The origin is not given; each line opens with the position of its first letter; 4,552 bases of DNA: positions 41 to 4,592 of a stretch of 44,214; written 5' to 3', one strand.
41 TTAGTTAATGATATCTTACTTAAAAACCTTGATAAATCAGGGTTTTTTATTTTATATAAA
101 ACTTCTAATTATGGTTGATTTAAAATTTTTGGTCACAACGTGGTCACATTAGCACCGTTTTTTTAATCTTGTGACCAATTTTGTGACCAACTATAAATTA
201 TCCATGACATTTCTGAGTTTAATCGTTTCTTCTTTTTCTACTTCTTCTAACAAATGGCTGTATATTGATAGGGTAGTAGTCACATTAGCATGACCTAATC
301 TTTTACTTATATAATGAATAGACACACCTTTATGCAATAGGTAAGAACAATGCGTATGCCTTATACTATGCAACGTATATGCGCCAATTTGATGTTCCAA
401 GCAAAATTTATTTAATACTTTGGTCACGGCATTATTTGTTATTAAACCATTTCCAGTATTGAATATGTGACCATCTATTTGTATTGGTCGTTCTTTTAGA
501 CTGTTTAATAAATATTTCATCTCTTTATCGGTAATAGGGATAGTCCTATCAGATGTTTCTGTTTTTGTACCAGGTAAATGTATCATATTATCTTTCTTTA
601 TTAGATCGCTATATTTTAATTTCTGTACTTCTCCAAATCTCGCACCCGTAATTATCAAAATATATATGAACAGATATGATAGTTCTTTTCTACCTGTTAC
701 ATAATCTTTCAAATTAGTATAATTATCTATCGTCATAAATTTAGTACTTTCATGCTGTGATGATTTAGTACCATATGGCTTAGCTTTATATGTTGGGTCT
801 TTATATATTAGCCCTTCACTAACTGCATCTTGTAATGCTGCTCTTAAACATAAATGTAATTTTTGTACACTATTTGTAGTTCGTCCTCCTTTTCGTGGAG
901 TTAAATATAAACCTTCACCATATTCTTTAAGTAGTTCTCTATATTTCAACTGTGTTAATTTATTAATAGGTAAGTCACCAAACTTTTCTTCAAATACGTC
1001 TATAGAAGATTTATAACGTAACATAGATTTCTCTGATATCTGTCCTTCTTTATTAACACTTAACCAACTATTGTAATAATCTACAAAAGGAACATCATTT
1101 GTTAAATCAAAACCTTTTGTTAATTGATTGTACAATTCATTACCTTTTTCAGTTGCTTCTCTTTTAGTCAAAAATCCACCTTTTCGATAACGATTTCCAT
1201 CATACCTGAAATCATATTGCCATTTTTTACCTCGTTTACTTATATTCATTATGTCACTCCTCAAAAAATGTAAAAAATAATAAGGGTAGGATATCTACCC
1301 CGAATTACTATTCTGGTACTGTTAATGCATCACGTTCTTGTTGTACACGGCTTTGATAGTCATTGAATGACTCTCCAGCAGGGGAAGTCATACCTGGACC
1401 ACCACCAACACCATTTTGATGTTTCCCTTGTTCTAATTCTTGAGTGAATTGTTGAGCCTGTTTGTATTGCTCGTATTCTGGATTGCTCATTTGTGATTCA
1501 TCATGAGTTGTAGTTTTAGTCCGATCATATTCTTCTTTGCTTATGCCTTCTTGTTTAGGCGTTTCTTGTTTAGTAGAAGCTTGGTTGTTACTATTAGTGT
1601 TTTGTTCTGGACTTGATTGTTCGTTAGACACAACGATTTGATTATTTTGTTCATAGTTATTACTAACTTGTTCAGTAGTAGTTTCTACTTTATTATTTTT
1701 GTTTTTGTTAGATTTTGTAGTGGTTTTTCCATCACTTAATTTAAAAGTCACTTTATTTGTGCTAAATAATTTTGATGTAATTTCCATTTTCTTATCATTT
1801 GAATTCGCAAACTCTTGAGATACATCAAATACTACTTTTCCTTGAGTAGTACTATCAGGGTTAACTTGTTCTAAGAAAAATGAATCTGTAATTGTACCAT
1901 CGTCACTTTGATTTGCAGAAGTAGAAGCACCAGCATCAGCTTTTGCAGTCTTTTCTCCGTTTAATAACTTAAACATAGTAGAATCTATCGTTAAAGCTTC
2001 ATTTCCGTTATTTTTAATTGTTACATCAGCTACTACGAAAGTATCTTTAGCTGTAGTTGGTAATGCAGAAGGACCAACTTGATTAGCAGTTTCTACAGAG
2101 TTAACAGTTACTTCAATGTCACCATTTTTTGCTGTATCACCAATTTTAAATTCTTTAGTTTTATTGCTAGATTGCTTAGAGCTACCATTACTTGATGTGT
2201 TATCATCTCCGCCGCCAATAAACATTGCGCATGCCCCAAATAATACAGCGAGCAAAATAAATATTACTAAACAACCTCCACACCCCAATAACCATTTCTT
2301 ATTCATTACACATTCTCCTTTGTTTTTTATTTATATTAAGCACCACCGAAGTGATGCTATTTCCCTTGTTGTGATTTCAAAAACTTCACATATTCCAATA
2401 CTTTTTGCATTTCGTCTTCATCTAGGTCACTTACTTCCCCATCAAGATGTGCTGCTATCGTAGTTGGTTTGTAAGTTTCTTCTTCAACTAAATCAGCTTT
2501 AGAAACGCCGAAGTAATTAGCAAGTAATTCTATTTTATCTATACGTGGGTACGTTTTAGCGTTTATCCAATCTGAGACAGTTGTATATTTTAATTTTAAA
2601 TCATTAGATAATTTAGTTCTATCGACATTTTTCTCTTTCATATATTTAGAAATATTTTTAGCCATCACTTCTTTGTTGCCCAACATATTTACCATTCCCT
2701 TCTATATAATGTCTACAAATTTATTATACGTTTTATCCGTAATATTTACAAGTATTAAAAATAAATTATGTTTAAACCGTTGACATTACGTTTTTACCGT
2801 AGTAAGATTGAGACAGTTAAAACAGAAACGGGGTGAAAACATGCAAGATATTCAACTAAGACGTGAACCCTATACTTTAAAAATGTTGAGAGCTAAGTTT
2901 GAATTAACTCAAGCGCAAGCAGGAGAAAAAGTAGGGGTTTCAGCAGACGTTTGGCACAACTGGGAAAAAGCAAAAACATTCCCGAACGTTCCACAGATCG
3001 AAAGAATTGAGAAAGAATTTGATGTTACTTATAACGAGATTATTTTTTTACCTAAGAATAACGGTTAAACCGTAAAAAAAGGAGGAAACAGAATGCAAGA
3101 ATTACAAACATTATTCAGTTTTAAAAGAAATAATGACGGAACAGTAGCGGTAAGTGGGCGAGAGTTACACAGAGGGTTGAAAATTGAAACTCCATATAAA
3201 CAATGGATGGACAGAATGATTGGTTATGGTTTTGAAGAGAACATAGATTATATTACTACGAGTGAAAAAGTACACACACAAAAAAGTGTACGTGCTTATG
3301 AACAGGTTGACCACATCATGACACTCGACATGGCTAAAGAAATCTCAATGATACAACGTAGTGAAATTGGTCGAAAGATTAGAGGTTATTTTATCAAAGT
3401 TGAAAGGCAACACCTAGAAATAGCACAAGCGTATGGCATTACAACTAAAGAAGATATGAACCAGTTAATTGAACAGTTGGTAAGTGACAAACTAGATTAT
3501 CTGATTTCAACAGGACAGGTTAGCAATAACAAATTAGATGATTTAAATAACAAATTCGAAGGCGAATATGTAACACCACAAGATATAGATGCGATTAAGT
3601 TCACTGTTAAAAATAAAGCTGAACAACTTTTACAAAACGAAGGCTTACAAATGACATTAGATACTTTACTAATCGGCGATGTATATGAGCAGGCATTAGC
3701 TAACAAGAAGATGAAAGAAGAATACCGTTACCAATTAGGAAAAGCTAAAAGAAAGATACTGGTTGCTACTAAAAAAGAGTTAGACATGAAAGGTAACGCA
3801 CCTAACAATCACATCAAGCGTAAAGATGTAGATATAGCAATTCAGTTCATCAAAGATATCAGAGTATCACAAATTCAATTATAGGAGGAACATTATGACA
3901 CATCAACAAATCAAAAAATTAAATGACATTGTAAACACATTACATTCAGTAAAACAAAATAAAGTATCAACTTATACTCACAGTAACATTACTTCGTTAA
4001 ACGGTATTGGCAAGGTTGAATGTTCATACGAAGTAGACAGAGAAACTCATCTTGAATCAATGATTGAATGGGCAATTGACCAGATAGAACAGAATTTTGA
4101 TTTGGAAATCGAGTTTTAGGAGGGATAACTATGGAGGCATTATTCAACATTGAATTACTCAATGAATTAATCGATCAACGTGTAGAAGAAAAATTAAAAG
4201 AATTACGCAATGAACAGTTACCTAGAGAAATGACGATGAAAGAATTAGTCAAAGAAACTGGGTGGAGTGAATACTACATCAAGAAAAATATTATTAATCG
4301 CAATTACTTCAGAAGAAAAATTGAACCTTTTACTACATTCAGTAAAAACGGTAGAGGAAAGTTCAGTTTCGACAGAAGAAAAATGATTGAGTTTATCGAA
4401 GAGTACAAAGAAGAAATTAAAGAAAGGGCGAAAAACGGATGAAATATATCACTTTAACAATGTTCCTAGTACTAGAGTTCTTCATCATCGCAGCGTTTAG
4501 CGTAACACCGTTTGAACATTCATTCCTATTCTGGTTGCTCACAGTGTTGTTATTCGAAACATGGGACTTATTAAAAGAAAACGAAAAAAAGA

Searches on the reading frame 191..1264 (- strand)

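Call 6: search_protein_families(library=phrogs, proteins=[window:191-1264:-], max_evalue=0.01)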
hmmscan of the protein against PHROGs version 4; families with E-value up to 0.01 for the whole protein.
window:191-1264:- (357 aa): 7 families
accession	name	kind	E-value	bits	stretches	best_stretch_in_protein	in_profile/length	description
phrog_1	-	integration and excision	1.4e-71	243.6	1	8-353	116-450/611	integrase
phrog_216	-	integration and excision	2.7e-28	99.9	1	139-346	21-232/301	integrase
phrog_7685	-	integration and excision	2.9e-18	67.3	1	234-354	123-239/240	integrase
phrog_26960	-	unknown function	1.4e-06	29.6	1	8-115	11-126/146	-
phrog_7244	-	integration and excision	6.8e-05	23.2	1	50-237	68-237/263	integrase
phrog_7269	-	integration and excision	0.0066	17.4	0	296-341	28-72/89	integrase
phrog_35951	-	unknown function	0.0097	17.4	0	292-348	17-72/97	-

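Call 14: search_protein_families(library=pfam, proteins=[window:191-1264:-], max_evalue=0.01)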
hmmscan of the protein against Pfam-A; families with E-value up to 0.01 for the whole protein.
window:191-1264:- (357 aa): 3 families
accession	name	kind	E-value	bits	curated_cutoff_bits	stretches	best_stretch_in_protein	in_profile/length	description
PF00589.27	Phage_integrase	-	5.2e-21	75.6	27.1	1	176-339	2-169/172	Phage integrase family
PF14659.12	Phage_int_SAM_3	-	3.2e-06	27.7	22.6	1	60-113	2-55/58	Phage integrase, N-terminal SAM-like domain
PF13102.12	Phage_int_SAM_5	-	8.6e-06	26.5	22.3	1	60-160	2-97/98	Phage integrase SAM-like domain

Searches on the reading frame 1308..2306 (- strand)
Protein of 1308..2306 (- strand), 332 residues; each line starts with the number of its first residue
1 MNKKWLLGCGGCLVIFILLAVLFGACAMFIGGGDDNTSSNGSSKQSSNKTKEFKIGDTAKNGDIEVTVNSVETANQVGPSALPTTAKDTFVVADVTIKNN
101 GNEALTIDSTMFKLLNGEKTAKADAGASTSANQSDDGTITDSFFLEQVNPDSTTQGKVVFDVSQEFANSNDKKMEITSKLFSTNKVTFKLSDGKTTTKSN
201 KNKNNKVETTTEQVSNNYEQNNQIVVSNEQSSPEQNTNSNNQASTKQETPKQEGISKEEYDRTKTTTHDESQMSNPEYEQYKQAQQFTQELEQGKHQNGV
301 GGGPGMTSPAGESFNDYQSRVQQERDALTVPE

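Call 6: search_protein_families(library=phrogs, proteins=[window:1308-2306:-], max_evalue=0.01)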
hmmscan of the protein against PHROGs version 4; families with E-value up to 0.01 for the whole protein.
window:1308-2306:- (332 aa): 2 families
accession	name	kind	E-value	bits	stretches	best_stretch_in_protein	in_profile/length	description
phrog_806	-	unknown function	8.3e-31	108.5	1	14-190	7-185/187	-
phrog_4037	-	unknown function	0.00038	21.6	1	193-325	30-159/167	-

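Call 14: search_protein_families(library=pfam, proteins=[window:1308-2306:-], max_evalue=0.01)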
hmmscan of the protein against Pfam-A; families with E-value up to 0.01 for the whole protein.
window:1308-2306:- (332 aa): 1 family
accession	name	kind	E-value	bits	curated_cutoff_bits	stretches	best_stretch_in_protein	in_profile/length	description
PF11611.13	DUF4352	-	9.2e-25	87.7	25.9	1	53-185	1-121/122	Domain of unknown function (DUF4352)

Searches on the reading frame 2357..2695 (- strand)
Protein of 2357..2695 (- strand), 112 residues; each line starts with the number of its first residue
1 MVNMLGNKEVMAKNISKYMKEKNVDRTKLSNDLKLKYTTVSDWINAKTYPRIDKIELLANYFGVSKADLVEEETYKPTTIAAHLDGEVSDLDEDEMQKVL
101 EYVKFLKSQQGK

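Call 6: search_protein_families(library=phrogs, proteins=[window:2357-2695:-], max_evalue=0.01)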
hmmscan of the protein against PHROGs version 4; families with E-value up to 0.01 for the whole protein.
window:2357-2695:- (112 aa): 15 families
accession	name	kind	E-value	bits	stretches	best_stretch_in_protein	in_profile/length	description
phrog_2967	-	transcription regulation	2.9e-22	80.3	1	7-106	7-105/225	transcriptional regulator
phrog_8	-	transcription regulation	1.1e-12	49.1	1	8-76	74-142/346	transcriptional regulator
phrog_4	-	transcription regulation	6.8e-12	46.1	1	7-89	129-205/400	transcriptional repressor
phrog_3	-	transcription regulation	2.3e-09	38.5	1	4-81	82-159/430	transcriptional repressor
phrog_4583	-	transcription regulation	4.9e-08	33.9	1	11-74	11-74/81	transcriptional repressor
phrog_3037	-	transcription regulation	2.4e-06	28.5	1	24-101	29-109/189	transcriptional repressor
phrog_4779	-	transcription regulation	8e-05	24.1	1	12-62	4-56/98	transcriptional regulator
phrog_13326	-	unknown function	0.00011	23.3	1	27-110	11-93/151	-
phrog_2328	-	transcription regulation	0.00021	22.1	1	12-74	17-79/128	transcriptional repressor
phrog_1702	-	transcription regulation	0.00079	20.4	1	13-75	16-81/87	transcriptional repressor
phrog_18248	-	transcription regulation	0.0024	18.1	1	14-69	6-59/264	transcriptional regulator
phrog_2439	-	transcription regulation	0.0026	17.7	1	10-76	7-73/367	transcriptional regulator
phrog_1124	-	transcription regulation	0.0031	18.1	1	11-69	5-66/177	transcriptional regulator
phrog_8898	-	unknown function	0.0037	18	1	13-50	4-42/70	-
phrog_3949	-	transcription regulation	0.0043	18.1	1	9-65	11-68/161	transcriptional repressor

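Call 14: search_protein_families(library=pfam, proteins=[window:2357-2695:-], max_evalue=0.01)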
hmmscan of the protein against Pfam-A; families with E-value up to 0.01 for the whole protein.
window:2357-2695:- (112 aa): 3 families
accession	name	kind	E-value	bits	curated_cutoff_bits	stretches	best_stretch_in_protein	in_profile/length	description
PF13443.12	HTH_26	-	2.8e-09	37.5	22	1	14-71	1-59/63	Cro/C1-type HTH DNA-binding domain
PF01381.28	HTH_3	-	2.6e-07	31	23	1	15-68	1-54/55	Helix-turn-helix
PF12844.13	HTH_19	-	0.00012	22.3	30.2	1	13-69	2-58/64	Helix-turn-helix domain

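Call 42: search_dna_similar(query=window:2357-2695:-, collection=phages, mode=protein, max_rows=25, max_evalue=0.00001)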
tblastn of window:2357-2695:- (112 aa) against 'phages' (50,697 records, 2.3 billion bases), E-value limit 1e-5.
Records with a match: 166; places in all: 166; records where one place covers at least 80% of the query: 93.
Best place of each record, by identity: 80-90% 3; 60-80% 22; <60% 141.
By first word of the organism name: Staphylococcus 90; Streptococcus 49; Paenibacillus 9; Lactococcus 7; Bacteriophage 6; Lactobacillus 3; Phage 1; Lacticaseibacillus 1.
By host as written in the record: Staphylococcus aureus 36; - 18; Paenibacillus larvae 9; Lactococcus lactis SMQ-86 4; Staphylococcus aureus KCTC 1621 3; Staphylococcus aureus KCCM 12103 3; Staphylococcus pseudintermedius 2; Staphylococcus epidermidis 36-1 2; and 81 more.
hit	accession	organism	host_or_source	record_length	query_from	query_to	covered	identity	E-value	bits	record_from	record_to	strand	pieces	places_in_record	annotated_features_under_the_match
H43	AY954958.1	Staphylococcus phage 37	-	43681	1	73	65%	82.2%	7e-33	125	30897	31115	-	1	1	ORF019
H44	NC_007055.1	Staphylococcus phage 37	Staphylococcus aureus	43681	1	73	65%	82.2%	7e-33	125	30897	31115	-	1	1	transcriptional repressor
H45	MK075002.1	Staphylococcus phage phiSP38-1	Staphylococcus pseudintermedius 14-29-38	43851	1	77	69%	77.9%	6e-32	122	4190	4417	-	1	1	repressor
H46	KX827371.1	Staphylococcus phage SpT99F3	Staphylococcus pseudintermedius strain ...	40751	1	77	69%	77.9%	6e-32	122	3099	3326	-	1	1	hypothetical protein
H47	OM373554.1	Staphylococcus phage vB_SpsX-DS6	Staphylococcus pseudintermedius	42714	1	77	69%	77.9%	7e-32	122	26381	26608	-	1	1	record has no annotation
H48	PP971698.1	Staphylococcus phage Pel11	Staphylococcus hyicus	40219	4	73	63%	81.4%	3e-30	117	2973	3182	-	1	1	LexA transcriptional regulator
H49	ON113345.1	Staphylococcus phage O1-69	Staphylococcus aureus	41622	4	73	63%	78.6%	7e-31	119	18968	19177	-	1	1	record has no annotation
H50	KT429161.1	Staphylococcus phage StB20-like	Staphylococcus epidermidis 36-1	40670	4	73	63%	78.6%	4e-30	117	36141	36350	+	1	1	lexA: LexA repressor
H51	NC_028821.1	Staphylococcus phage StB20-like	Staphylococcus epidermidis 36-1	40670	4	73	63%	78.6%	4e-30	117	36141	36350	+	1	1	lexA: transcriptional repressor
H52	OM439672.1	Staphylococcus phage vB_SauS_I73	Staphylococcus aureus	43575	4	71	61%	79.4%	2e-29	115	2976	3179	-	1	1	helix-turn-helix DNA binding domain protein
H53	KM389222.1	Staphylococcus phage Phi05_2289 M, S, UV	-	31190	4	71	61%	79.4%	2e-29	115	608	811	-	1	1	record has no annotation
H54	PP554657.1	Staphylococcus phage mosaic phi11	Staphylococcus aureus USA300-BKV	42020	4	71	61%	79.4%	2e-29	115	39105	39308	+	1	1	transcriptional repressor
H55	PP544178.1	Staphylococcus phage vB_SauS_26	Staphylococcus aureus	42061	4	71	61%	79.4%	2e-29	115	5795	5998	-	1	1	XRE family transcriptional regulator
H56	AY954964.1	Staphylococcus phage 29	-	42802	4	71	61%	79.4%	2e-29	115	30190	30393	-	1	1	ORF022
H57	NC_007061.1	Staphylococcus phage 29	Staphylococcus aureus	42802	4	71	61%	79.4%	2e-29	115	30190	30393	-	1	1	transcriptional repressor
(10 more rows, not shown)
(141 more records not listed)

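Call 89: find_encoding_contigs(protein=window:2357-2695:-, flank=6000, max_places=8)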
Protein window:2357-2695:- (112 aa): no gene with exactly this product is on record in the collection.

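Call 90: find_related_loci(query=window:2357-2695:-, collection=viral_contigs, flank=3000)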
Query window:2357-2695:- (112 aa) in viral_contigs; peptide patterns used: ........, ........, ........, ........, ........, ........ (x = any residue, [..] = any of these).
116 stretches matched a pattern; 107 encode a relative of the query (tblastn E <= 1e-3); the best 80 are kept; 80 distinct loci.
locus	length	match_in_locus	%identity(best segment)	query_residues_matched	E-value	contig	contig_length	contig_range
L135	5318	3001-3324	62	8-112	1e-41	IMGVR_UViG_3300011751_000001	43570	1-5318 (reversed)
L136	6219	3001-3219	82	1-73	1e-36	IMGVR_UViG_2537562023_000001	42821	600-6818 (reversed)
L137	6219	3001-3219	82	1-73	2e-36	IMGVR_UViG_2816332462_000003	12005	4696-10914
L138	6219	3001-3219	82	1-73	1e-36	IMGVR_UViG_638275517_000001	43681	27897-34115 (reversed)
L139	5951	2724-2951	78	1-77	2e-35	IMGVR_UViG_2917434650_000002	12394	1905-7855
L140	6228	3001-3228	78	1-77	1e-35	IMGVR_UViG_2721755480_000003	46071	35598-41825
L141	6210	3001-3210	81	4-73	4e-35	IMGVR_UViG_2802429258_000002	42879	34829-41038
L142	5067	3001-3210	80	4-73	1e-34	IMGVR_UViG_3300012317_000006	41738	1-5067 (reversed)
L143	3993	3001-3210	79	4-73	2e-34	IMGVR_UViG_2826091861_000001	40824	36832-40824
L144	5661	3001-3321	60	1-102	4e-34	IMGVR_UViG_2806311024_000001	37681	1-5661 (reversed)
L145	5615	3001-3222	76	3-77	9e-34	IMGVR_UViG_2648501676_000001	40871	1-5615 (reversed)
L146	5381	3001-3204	81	4-71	4e-34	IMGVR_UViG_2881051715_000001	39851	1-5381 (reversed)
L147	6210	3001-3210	81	4-73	8e-34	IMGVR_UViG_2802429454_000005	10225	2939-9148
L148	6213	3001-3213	76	4-74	3e-33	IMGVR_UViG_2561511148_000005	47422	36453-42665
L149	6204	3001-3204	79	4-71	4e-33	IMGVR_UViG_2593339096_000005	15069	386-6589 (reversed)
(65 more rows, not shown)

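Call 96: search_protein_families(library=pfam, proteins=[L135:3001-3324:+], max_evalue=0.001)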
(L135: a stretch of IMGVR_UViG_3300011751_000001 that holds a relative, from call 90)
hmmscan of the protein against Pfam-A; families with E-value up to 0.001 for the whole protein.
L135:3001-3324:+ (108 aa): 19 families
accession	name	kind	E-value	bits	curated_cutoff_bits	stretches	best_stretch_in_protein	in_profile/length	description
PF01381.28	HTH_3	-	2.3e-12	47.2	23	1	9-58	2-51/55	Helix-turn-helix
PF13443.12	HTH_26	-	5.5e-11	43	22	1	7-57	1-52/63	Cro/C1-type HTH DNA-binding domain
PF12844.13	HTH_19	-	1.1e-10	41.7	30.2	1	14-60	10-56/64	Helix-turn-helix domain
PF07022.19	Phage_CI_repr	-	3.8e-09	37.2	22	1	8-47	3-42/65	Bacteriophage CI repressor helix-turn-helix domain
PF13560.12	HTH_31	-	1.1e-06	29.2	27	1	4-59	2-58/64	Helix-turn-helix domain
PF08279.18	HTH_11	-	2.4e-06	27.8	25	1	8-38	6-37/55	HTH domain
PF04967.18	HTH_10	-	1.7e-05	25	23.1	0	15-38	22-45/53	HTH DNA binding domain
PF17762.8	HTH_ParB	-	2.6e-05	24.8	22.6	1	6-37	10-41/102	ParB HTH domain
PF01325.25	Fe_dep_repress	-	4.9e-05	23.9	26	0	14-38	20-44/60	Iron dependent repressor, N-terminal DNA binding domain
PF12802.13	MarR_2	-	0.0001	22.8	27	0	11-37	14-41/61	MarR family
PF13384.12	HTH_23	-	0.00013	22.1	24.6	1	16-38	17-39/50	Homeodomain-like domain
PF01047.28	MarR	-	0.00016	21.9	24.6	0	8-37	9-38/59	MarR family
PF04814.19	HNF-1_N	-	0.00022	22.1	29.7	1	5-38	123-156/175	Hepatocyte nuclear factor 1 (HNF-1), N terminus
PF01022.26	HTH_5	-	0.0003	21.1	22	0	10-35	10-34/47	Bacterial regulatory protein, arsR family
PF13613.12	HTH_Tnp_4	-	0.00036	20.5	27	0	14-39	17-42/53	Helix-turn-helix of DDE superfamily endonuclease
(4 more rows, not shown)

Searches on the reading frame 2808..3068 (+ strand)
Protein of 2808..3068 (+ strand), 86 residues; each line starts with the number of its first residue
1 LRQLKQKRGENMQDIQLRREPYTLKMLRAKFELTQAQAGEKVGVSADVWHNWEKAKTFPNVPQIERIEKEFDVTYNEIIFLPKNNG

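Call 6: search_protein_families(library=phrogs, proteins=[window:2808-3068:+], max_evalue=0.01)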
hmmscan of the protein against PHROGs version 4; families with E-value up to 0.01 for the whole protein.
window:2808-3068:+ (86 aa): 12 families
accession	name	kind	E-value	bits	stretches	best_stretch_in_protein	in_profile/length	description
phrog_8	-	transcription regulation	3e-10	41.1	1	13-80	160-217/346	transcriptional regulator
phrog_7950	-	transcription regulation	4.4e-08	34.1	1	16-62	4-53/68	transcriptional repressor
phrog_3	-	transcription regulation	8.3e-08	33.4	1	13-83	82-150/430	transcriptional repressor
phrog_4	-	transcription regulation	1.3e-05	25.4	1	12-78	130-191/400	transcriptional repressor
phrog_2104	-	unknown function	2e-05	25.7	1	18-62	38-82/103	-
phrog_5301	-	transcription regulation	0.00027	22.1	1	27-77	15-67/132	transcriptional repressor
phrog_6962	-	unknown function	0.00032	21.9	1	22-60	4-42/73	-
phrog_2328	-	transcription regulation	0.00039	21.2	1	24-73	20-69/128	transcriptional repressor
phrog_2967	-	transcription regulation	0.00093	19.8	1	24-79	15-70/225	transcriptional regulator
phrog_5823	-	transcription regulation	0.0016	18.7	1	24-77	11-65/404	transcriptional regulator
phrog_6106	-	unknown function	0.0026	18.3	1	24-64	15-54/194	-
phrog_2439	-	transcription regulation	0.0044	16.9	1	20-74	8-62/367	transcriptional regulator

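Call 14: search_protein_families(library=pfam, proteins=[window:2808-3068:+], max_evalue=0.01)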
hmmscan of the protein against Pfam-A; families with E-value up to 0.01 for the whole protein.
window:2808-3068:+ (86 aa): 3 families
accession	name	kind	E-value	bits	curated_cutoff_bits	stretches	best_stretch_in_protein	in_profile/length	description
PF13560.12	HTH_31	-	1.3e-07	32.3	27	1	23-67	5-50/64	Helix-turn-helix domain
PF01381.28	HTH_3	-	3.3e-05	24.3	23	1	24-77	1-54/55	Helix-turn-helix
PF12844.13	HTH_19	-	0.00023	21.5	30.2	1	24-79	4-59/64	Helix-turn-helix domain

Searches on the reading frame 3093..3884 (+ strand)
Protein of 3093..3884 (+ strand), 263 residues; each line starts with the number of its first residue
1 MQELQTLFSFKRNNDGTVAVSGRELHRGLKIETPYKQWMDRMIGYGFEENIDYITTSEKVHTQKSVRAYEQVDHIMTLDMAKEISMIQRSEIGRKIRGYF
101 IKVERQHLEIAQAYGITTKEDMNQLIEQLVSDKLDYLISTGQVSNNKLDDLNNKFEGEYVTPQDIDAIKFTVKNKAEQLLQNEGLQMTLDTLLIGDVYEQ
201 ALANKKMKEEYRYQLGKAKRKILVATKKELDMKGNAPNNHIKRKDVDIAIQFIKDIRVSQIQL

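Call 6: search_protein_families(library=phrogs, proteins=[window:3093-3884:+], max_evalue=0.01)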
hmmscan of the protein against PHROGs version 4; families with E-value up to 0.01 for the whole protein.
window:3093-3884:+ (263 aa): 6 families
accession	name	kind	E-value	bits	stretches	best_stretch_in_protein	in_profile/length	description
phrog_5817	-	transcription regulation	3.2e-29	103.4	1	5-149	12-156/210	anti-repressor Ant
phrog_373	-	transcription regulation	3.6e-21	76.9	1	1-259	76-310/373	anti-repressor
phrog_6904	-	unknown function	2.9e-18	66.9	1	2-88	3-90/95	-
phrog_63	-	transcription regulation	2e-16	61.4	1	2-128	115-239/431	anti-repressor Ant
phrog_377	-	transcription regulation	3.3e-16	60.8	1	15-235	16-193/213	anti-repressor Ant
phrog_14211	-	transcription regulation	3.6e-11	44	1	67-107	91-131/234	anti-repressor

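Call 14: search_protein_families(library=pfam, proteins=[window:3093-3884:+], max_evalue=0.01)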
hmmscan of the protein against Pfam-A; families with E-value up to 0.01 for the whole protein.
window:3093-3884:+ (263 aa): 1 family
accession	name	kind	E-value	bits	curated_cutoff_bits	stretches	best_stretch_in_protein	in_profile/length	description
PF08346.17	AntA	-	5.3e-22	78.6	27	1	20-90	1-68/68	AntA/AntB antirepressor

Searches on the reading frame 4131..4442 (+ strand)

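Call 14: search_protein_families(library=pfam, proteins=[window:4131-4442:+], max_evalue=0.01)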
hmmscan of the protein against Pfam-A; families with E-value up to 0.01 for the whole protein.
window:4131-4442:+ (103 aa): 1 family
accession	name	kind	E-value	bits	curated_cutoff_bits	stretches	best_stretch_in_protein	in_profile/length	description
PF05595.16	DUF771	-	4.6e-07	30.3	22.9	1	20-96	12-90/90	Domain of unknown function (DUF771)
